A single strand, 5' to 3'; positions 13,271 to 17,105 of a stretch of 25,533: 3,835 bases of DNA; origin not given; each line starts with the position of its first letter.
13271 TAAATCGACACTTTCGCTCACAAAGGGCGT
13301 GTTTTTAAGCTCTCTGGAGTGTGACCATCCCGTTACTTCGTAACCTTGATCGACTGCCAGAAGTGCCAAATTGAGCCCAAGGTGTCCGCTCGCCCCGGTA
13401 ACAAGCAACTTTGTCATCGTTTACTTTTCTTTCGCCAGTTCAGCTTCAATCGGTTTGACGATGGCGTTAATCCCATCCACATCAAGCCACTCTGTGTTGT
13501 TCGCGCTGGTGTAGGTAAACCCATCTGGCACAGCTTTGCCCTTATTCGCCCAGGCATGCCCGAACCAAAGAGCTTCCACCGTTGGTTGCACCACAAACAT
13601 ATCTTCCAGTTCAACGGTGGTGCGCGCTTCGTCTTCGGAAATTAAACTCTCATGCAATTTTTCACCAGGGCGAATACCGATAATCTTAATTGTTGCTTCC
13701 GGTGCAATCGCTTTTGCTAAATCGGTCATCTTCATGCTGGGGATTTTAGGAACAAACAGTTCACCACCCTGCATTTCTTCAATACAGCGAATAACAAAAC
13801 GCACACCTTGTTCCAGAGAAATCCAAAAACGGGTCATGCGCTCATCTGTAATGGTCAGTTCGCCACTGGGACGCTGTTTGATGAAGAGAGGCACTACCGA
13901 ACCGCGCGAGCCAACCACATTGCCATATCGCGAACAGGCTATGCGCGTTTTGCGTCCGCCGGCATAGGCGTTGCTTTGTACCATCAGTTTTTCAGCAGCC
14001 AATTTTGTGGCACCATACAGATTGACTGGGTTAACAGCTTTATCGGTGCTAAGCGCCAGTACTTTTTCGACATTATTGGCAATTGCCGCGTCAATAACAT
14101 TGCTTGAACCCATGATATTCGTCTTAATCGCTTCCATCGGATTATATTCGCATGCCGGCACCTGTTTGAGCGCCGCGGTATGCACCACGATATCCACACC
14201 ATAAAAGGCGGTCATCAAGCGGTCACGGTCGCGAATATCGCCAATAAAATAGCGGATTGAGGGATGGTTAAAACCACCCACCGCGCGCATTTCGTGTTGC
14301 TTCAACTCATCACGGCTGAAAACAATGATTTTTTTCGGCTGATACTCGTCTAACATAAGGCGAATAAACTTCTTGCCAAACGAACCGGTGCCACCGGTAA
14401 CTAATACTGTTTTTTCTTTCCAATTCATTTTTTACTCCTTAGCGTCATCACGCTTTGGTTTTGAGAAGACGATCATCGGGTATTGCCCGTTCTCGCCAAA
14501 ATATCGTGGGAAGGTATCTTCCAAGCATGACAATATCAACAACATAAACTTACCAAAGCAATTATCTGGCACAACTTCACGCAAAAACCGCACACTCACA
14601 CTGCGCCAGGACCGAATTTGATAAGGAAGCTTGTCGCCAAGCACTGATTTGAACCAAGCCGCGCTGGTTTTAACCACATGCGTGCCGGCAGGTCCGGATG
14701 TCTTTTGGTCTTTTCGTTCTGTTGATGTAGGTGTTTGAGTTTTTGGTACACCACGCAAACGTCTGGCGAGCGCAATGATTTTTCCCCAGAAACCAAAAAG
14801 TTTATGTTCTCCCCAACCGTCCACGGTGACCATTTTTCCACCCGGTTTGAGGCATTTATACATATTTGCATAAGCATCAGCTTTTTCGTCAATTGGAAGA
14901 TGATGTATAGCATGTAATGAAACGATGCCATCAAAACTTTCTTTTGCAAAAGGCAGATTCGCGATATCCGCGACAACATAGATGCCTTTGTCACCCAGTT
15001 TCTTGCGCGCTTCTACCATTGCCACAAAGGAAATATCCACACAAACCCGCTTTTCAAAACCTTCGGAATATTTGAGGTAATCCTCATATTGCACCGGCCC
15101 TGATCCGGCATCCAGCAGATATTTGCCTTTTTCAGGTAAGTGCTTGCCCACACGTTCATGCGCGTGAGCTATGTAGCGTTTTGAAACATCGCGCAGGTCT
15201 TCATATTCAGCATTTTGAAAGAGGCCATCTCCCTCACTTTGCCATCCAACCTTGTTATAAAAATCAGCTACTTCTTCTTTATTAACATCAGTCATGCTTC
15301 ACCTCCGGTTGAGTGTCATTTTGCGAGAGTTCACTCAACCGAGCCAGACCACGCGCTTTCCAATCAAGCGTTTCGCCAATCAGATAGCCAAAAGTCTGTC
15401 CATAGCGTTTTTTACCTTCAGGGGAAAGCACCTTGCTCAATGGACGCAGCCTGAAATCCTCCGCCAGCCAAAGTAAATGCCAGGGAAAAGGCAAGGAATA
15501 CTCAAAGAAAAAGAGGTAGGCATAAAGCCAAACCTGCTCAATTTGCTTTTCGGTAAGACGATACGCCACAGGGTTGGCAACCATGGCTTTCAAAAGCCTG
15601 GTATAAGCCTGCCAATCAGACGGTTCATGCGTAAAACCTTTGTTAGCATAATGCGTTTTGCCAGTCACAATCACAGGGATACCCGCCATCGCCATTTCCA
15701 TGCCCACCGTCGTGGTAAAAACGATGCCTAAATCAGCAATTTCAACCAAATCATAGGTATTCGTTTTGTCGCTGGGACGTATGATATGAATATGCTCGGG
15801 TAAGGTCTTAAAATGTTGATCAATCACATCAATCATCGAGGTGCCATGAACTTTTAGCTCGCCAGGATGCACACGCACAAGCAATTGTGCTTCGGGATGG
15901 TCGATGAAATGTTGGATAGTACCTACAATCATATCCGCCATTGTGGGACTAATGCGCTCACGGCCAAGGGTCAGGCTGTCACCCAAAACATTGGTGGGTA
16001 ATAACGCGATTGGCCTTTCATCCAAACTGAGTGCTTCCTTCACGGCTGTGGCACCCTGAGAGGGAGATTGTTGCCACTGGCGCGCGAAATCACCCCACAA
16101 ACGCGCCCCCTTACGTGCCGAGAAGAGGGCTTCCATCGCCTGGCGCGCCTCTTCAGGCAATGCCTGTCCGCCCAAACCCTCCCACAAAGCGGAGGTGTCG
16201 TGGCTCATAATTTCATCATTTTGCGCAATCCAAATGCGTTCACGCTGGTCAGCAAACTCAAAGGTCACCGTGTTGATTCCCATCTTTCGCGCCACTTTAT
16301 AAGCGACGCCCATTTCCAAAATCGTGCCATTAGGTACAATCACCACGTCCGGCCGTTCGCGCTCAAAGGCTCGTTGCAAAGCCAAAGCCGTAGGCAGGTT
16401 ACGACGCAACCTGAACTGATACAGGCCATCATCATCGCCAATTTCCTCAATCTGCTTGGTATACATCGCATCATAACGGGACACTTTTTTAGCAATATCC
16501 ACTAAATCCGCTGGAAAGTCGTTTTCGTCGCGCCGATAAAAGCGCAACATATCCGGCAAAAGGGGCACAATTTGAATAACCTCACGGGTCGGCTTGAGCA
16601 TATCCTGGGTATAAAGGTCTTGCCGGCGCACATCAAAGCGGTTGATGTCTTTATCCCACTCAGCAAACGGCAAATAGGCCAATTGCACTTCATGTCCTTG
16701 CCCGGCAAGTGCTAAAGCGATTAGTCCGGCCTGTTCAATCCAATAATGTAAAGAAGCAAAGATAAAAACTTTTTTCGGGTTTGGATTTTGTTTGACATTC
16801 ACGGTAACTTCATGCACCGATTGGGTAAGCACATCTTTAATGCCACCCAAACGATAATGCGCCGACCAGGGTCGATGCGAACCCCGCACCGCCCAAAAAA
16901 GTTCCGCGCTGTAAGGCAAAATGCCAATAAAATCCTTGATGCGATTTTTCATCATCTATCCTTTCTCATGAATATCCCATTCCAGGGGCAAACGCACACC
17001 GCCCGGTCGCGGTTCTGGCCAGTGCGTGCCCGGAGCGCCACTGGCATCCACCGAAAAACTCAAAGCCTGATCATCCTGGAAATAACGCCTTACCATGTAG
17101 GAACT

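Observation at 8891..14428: PseB followed by a reductase rather than an aminotransferase: predicted 7-hydroxy-9-deoxy nonulosonate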

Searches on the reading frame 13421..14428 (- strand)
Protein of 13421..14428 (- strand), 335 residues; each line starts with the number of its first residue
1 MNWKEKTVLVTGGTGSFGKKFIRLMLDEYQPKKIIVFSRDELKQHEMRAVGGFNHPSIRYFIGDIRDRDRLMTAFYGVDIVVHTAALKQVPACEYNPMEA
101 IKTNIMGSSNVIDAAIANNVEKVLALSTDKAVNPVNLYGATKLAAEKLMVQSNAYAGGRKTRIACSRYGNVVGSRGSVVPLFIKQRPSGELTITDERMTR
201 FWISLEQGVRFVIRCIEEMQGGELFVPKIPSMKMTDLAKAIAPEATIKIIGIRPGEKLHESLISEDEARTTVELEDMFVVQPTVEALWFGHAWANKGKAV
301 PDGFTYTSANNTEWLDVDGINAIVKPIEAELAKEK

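Call 3: search_protein_families(library=pfam, proteins=[window:13421-14428:-])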
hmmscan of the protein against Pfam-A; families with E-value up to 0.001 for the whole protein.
window:13421-14428:- (335 aa): 10 families
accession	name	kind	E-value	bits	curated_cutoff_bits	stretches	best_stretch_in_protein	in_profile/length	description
PF02719.21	Polysacc_synt_2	-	2.2e-101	339.4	20.2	1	8-281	1-292/293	Polysaccharide biosynthesis protein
PF01370.27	Epimerase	-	2.8e-24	86.3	20.9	1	8-220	1-229/240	NAD dependent epimerase/dehydratase family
PF01073.25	3Beta_HSD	-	8.1e-17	61.6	22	1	9-150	1-138/280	3-beta hydroxysteroid dehydrogenase/isomerase family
PF16363.11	GDP_Man_Dehyd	-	9.6e-15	55.3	27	1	9-218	1-239/332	GDP-mannose 4,6 dehydratase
PF04321.23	RmlD_sub_bind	-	1.4e-10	41.2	27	1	7-153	2-140/287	RmlD substrate binding domain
PF13460.12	NAD_binding_10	-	4.2e-07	30.5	27.2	1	12-133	1-103/184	NAD(P)H-binding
PF07993.18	NAD_binding_4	-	4.6e-07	29.7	20.1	0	10-134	1-142/258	Male sterility protein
PF05368.20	NmrA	-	2.7e-06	27.6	27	1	5-124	2-103/298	NmrA-like family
PF08659.16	KR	-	2.8e-05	24.6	22.6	1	7-76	2-73/180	KR domain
PF00106.31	adh_short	-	3.5e-05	23.8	26.6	1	6-153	1-164/195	short chain dehydrogenase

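Call 4: search_protein_families(library=ncbifam, proteins=[window:13421-14428:-])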
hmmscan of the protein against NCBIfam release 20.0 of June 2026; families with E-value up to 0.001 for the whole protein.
window:13421-14428:- (335 aa): 19 families
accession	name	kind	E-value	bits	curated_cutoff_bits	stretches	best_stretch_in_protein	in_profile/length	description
TIGR03589.1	PseB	equivalog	7.9e-150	498.2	407.75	1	4-322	3-322/324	UDP-N-acetylglucosamine 4,6-dehydratase (inverting)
TIGR04130.1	FnlA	equivalog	1.9e-83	280.2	730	1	3-324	2-325/337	UDP-N-acetylglucosamine 4,6-dehydratase/5-epimerase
TIGR04180.1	EDH_00030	hypoth_equivalog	3.3e-16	59.2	475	1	8-130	1-123/297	NAD-dependent 4,6-dehydratase LegB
TIGR02622.1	CDP_4_6_dhtase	equivalog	2.4e-14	53.2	278.45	1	3-133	2-134/352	CDP-glucose 4,6-dehydratase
TIGR01181.1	dTDP_gluc_dehyt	equivalog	3.5e-14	52.6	365.1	1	8-136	2-133/321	dTDP-glucose 4,6-dehydratase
TIGR01179.1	galE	equivalog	1.4e-13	50.4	262.3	1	8-175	2-180/332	UDP-glucose 4-epimerase GalE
TIGR03466.1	HpnA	hypoth_equivalog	8.2e-13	47.9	367.65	1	7-132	2-117/327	hopanoid-associated sugar epimerase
NF041293.1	G6PDh_Azf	equivalog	1.3e-11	44.4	400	1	5-133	2-120/252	NAD-dependent glucose-6-phosphate dehydrogenase Azf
NF042422.1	oxyalk_red_OleD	equivalog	8.4e-11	41.8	580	1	8-130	3-112/329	2-alkyl-3-oxoalkanoate reductase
TIGR01214.1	rmlD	equivalog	1.3e-09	37.6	224.05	1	7-152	1-138/285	dTDP-4-dehydrorhamnose reductase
NF052578.1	StrlDmthSdmBMthl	equivalog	2.5e-09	37.3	600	1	7-140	2-124/328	sterol demethylase protein SdmB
TIGR02197.1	heptose_epim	equivalog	2.8e-09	36.6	274.6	1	8-175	1-174/316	ADP-glyceromanno-heptose 6-epimerase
NF042423.1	oxyalk_red_Shew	equivalog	6.1e-09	35.4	580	1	4-129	7-119/331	2-alkyl-3-oxoalkanoate reductase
NF007956.0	PRK10675.1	subfamily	1.1e-08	34.6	394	1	7-127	2-123/338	UDP-glucose 4-epimerase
NF005539.0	PRK07201.1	equivalog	7.6e-07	28.2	549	1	8-117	3-114/657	SDR family oxidoreductase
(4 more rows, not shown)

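Call 26: search_solved_structures(query=window:13421-14428:-, max_evalue=1e-10, show_alignments=1)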
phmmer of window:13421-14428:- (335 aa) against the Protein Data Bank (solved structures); distinct sequences matched with E-value up to 1e-10: 14.
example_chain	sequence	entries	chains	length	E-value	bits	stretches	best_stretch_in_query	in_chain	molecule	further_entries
2gn4_A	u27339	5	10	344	5.4e-117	393.8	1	5-320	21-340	UDP-GlcNAc C6 dehydratase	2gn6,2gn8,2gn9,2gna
4j2o_A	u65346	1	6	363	3e-73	250.1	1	3-325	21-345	UDP-N-acetylglucosamine 4,6-dehydratase/5-epimerase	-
3vvb_A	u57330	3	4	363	7.1e-71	242.3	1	2-321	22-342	CapE | Capsular polysaccharide synthesis enzyme Cap8E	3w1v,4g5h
3vvc_A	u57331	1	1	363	2.6e-70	240.5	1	2-321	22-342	Capsular polysaccharide synthesis enzyme Cap8E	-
6bwc_A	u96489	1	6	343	1.3e-68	234.8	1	2-284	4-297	Polysaccharide biosynthesis protein CapD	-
4tqg_A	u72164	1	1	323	2.3e-45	158.5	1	5-285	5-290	Putative dTDP-d-glucose 4 6-dehydratase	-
5bjy_A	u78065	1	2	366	2.7e-40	141.8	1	4-282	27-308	WlaL protein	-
5bju_A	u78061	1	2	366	3.5e-39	138.2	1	4-282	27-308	WlaL protein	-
5bjw_A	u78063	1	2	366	1.3e-38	136.3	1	4-282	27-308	WlaL protein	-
5bjx_A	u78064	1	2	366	1.8e-38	135.9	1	4-282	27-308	WlaL protein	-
5bjv_A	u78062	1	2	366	1.2e-37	133.1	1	4-282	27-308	WlaL protein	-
3pvz_A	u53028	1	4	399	5.4e-14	55.4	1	7-269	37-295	UDP-N-acetylglucosamine 4,6-dehydratase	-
8rdg_A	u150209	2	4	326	1.3e-11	47.5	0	8-223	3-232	SDR family NAD(P)-dependent oxidoreductase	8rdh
8rdi_A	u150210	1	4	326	4.8e-11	45.7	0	8-223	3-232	SDR family NAD(P)-dependent oxidoreductase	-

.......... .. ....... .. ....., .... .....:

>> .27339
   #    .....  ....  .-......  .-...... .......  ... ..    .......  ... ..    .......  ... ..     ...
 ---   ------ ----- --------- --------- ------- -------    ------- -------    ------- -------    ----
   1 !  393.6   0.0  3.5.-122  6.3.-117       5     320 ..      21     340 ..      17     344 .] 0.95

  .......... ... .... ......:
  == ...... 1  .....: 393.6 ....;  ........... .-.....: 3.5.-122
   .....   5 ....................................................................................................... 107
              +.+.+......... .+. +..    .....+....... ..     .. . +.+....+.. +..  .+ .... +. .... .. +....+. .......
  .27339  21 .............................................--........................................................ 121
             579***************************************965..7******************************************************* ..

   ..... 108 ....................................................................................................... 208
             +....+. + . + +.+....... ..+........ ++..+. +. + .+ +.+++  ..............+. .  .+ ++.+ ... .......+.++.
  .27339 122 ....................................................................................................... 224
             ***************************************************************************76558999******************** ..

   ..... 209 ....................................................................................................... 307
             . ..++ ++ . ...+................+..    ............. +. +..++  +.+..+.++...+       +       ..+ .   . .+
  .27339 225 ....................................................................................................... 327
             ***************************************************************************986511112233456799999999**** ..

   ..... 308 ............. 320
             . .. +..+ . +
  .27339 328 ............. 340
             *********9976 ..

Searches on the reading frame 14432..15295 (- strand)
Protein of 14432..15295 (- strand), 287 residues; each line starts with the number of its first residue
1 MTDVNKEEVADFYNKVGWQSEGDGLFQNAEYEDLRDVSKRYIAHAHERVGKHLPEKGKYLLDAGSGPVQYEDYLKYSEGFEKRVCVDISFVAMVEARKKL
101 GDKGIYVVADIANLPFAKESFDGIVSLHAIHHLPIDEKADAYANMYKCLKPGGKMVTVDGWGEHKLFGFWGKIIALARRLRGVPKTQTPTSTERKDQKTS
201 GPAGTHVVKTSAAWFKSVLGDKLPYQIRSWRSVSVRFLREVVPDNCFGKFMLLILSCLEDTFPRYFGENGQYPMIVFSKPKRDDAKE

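Call 5: search_protein_families(library=pfam, proteins=[window:14432-15295:-])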
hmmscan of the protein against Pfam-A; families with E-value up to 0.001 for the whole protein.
window:14432-15295:- (287 aa): 6 families
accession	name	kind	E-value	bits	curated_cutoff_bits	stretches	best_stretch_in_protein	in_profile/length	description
PF08241.18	Methyltransf_11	-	4.9e-18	66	21.2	1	61-156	1-94/95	Methyltransferase domain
PF13649.12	Methyltransf_25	-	9.9e-15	55.5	27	1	61-153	2-97/97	Methyltransferase domain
PF08242.18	Methyltransf_12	-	3.2e-10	41.1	30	1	62-154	2-97/98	Methyltransferase domain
PF13489.12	Methyltransf_23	-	5.4e-08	33.2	27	1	40-158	7-117/164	Methyltransferase domain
PF13847.12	Methyltransf_31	-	3.4e-07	30.5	27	1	55-167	2-119/145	Methyltransferase domain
PF01209.24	Ubie_methyltran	-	2.1e-05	24.4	20.1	1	58-158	49-152/233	ubiE/COQ5 methyltransferase family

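Call 23: search_protein_families(library=ncbifam, proteins=[window:14432-15295:-], max_evalue=0.01)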
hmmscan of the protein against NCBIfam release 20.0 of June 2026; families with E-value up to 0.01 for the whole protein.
window:14432-15295:- (287 aa): 22 families
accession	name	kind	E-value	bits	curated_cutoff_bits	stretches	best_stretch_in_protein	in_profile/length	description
TIGR02072.1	BioC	equivalog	3.9e-08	33.4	184.95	1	55-155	33-130/244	malonyl-ACP O-methyltransferase BioC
NF007610.0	PRK10258.1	equivalog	6.6e-08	32.2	342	1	47-155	32-136/251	malonyl-ACP O-methyltransferase BioC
NF038261.1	rhodoquin_RquA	equivalog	2.4e-07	30.7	175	1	85-159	79-155/218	rhodoquinone biosynthesis methyltransferase RquA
NF045667.1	MTase_DVU1556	equivalog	5.4e-07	29.3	155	1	55-159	21-121/213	DVU_1556 family methyltransferase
NF045825.1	FAmtase_mtf2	equivalog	7.1e-07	28.7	400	1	36-177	38-177/248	fatty-acid O-methyltransferase Mtf2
NF001240.0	PRK00216.1-1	equivalog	7.6e-07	28.4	378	1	57-157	64-168/251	bifunctional demethylmenaquinone methyltransferase/2-methoxy-6-polyprenyl-1,4-benzoquinol methylase UbiE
NF041536.1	ArsM_DUF2284_UU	exception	2.3e-06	26.2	575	1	107-159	132-182/459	arsenite methyltransferase/DUF2284 domain selenoprotein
NF008300.0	PRK11088.1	equivalog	2.6e-06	27.1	303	1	47-169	76-190/272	23S rRNA (guanine(745)-N(1))-methyltransferase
NF043040.1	corrin_prot_MT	hypoth_equivalog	2.8e-06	26.9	180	1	38-160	23-150/216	corrinoid protein-associated methyltransferase CpaM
NF045823.1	PthPhpthDimycoMt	equivalog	3.2e-05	23.2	300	1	104-175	114-183/256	phthiotriol/phenolphthiotriol dimycocerosates methyltransferase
TIGR01934.1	MenG_MenH_UbiE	subfamily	3.7e-05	23.1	158.35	1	51-159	34-143/223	ubiquinone/menaquinone biosynthesis methyltransferase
NF047649.1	MTase_UXPK_star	exception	5.1e-05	22.4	460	1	84-159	106-183/283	methyltransferase/UXPK-star double selenoprotein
NF001241.0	PRK00216.1-2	equivalog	6.8e-05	22.6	327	1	82-158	75-148/231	demethylmenaquinone methyltransferase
NF001244.0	PRK00216.1-5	equivalog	0.0001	21.7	216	1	55-159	47-155/236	bifunctional demethylmenaquinone methyltransferase/2-methoxy-6-polyprenyl-1,4-benzoquinol methylase UbiE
NF001242.0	PRK00216.1-3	equivalog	0.00039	19.9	351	1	95-157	110-175/258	bifunctional demethylmenaquinone methyltransferase/2-methoxy-6-polyprenyl-1,4-benzoquinol methylase UbiE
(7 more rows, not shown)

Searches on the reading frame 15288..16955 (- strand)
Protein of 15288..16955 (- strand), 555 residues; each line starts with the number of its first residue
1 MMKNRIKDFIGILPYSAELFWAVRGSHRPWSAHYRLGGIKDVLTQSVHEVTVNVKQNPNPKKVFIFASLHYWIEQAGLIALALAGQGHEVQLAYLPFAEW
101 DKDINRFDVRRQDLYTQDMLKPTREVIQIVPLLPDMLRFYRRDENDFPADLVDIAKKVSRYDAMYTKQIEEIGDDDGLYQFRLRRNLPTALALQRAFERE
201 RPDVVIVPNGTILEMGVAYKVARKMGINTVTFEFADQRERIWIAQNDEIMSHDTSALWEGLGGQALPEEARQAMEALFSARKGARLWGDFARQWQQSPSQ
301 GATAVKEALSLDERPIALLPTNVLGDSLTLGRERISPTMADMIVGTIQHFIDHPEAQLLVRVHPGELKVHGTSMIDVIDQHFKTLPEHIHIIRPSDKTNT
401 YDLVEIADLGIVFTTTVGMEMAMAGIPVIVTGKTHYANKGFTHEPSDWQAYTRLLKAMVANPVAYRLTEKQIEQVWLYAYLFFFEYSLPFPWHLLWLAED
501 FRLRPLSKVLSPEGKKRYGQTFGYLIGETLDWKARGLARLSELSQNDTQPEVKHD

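Call 5: search_protein_families(library=pfam, proteins=[window:15288-16955:-])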
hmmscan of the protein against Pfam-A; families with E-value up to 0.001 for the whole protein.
window:15288-16955:- (555 aa): 2 families
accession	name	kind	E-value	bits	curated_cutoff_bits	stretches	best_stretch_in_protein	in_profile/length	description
PF05159.20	Capsule_synth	-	1.3e-05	25.2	20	1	300-445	131-275/310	Capsule polysaccharide biosynthesis protein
PF13579.12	Glyco_trans_4_4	-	0.00047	21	29.7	0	184-234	54-102/158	Glycosyl transferase 4-like domain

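Call 23: search_protein_families(library=ncbifam, proteins=[window:15288-16955:-], max_evalue=0.01)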
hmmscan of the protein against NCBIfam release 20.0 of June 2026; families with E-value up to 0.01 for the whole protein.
window:15288-16955:- (555 aa): 1 family
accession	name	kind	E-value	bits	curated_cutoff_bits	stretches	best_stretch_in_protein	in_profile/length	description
NF046086.1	BFO_1060_trans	domain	1.7e-06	27.4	200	1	352-435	217-293/365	BFO_1060 family glycosyltransferase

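Call 79: search_solved_structures(query=window:15288-16955:-, max_evalue=1)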
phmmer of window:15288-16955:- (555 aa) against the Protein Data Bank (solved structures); distinct sequences matched with E-value up to 1: 7.
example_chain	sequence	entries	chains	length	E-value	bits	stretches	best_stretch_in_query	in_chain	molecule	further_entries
5yud_A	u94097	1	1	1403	0.12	14.3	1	285-390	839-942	Baculoviral IAP repeat-containing protein 1e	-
6b5b_A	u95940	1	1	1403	0.12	14.3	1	285-390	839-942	Baculoviral IAP repeat-containing protein 1e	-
7rav_A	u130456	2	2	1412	0.12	14.3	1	285-390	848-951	Baculoviral IAP repeat-containing protein 1e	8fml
6mgd_A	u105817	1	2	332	0.45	12.4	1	398-444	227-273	Capsular polysaccharide export system protein KpsC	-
6mgc_A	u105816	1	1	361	0.49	12.3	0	351-446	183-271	Capsule polysaccharide export protein KpsC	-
8fuw_A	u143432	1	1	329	0.49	12.3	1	351-446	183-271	Capsule polysaccharide export protein KpsC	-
8fux_A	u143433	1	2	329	0.62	12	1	351-446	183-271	Capsule polysaccharide export protein KpsC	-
